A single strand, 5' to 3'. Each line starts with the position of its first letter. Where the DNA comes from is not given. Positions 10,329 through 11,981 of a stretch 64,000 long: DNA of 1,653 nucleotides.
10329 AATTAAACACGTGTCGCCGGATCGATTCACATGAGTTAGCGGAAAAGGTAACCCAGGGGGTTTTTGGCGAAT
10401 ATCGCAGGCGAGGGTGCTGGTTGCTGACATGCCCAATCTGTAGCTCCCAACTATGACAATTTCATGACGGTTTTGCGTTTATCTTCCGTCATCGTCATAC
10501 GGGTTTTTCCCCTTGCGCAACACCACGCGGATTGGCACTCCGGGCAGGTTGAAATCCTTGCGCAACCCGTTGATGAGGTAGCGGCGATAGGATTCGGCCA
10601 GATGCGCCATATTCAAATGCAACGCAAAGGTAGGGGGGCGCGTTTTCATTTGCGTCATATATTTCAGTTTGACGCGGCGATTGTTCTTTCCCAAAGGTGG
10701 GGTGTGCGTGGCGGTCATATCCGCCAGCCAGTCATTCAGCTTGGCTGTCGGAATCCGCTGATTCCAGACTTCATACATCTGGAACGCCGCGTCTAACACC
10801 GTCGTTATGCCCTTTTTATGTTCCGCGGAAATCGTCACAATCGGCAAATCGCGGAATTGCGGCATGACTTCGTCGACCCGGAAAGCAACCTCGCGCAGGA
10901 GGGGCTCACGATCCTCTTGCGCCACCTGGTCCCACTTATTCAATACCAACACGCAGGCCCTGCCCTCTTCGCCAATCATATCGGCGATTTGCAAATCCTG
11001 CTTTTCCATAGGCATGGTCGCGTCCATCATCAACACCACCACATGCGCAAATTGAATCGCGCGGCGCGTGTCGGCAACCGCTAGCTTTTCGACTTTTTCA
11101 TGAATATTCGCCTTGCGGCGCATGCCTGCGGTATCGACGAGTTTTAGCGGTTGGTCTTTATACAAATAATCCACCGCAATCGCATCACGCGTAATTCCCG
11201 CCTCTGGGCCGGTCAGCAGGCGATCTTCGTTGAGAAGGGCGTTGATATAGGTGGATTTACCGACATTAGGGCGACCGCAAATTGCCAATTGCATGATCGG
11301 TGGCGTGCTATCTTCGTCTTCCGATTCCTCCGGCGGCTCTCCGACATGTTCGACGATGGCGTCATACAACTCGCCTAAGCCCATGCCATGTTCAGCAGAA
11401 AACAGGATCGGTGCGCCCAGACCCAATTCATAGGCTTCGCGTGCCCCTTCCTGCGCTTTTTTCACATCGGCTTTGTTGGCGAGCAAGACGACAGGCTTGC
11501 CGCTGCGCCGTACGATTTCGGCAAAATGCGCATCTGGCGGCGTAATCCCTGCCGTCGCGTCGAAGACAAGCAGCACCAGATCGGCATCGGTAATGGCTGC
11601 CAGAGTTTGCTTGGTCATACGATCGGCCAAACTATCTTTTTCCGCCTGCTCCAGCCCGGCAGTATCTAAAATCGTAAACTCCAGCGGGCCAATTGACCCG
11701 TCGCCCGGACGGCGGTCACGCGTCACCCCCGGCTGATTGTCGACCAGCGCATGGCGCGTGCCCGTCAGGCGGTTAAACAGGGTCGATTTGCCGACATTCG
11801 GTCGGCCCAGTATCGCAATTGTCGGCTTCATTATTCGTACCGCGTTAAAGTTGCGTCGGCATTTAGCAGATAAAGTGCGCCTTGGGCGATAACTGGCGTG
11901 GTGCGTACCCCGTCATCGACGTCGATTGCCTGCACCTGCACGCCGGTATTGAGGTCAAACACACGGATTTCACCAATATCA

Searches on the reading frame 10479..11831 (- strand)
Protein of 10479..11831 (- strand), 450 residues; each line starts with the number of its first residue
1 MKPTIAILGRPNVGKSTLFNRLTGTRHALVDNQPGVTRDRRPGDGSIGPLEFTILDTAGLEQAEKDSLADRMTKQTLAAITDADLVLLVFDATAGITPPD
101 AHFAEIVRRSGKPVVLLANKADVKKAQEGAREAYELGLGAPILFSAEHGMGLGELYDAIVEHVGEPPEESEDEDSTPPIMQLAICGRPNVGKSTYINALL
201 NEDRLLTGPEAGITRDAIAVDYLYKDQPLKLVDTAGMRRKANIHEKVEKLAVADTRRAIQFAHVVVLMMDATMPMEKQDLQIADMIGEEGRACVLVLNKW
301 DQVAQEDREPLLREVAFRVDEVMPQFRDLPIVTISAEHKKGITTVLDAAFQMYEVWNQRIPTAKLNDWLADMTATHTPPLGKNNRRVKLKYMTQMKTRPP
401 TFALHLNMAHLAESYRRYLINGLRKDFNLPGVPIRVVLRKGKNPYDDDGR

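Call 48: find_encoding_contigs(protein=window:10479-11831:-, flank=10000, max_places=1)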
Protein window:10479-11831:- (450 aa): 10 contigs read that carry it; 1 place shown.
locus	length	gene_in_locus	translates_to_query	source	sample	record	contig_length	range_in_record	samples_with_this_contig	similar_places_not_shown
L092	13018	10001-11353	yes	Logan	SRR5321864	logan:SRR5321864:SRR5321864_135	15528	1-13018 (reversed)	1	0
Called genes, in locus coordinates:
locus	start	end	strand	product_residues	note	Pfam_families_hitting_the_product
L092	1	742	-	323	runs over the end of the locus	PF00482:T2SSF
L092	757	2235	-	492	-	PF00437:T2SSE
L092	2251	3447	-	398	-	PF13614:AAA_31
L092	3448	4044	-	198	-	PF09476:Pilus_CpaD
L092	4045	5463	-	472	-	PF13629:T2SS-T3SS_pil_N, PF04972:BON (faint), PF00263:Secretin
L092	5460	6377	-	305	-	PF08666:SAF, PF16976:RcpC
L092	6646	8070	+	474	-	PF00117:GATase, PF07722:Peptidase_C26, PF02540:NAD_synthase (faint), PF03054:tRNA_Me_trans (faint), PF00958:GMP_synt_C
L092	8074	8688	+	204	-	PF09976:TPR_21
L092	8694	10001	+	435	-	PF07774:EMC1_C (faint), PF13360:PQQ_2, PF01011:PQQ (faint), PF13570:Beta-prop_ACSF4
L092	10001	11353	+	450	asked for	PF00071:Ras (faint), PF00350:Dynamin_N (faint), PF01926:MMR_HSR1, PF02421:FeoB_N, PF00009:GTP_EFTU, PF01926:MMR_HSR1, PF02421:FeoB_N, PF14714:KH_dom-like, +4 more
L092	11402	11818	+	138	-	-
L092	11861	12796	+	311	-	PF00005:ABC_tran, PF13304:AAA_21 (weak)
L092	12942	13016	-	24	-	?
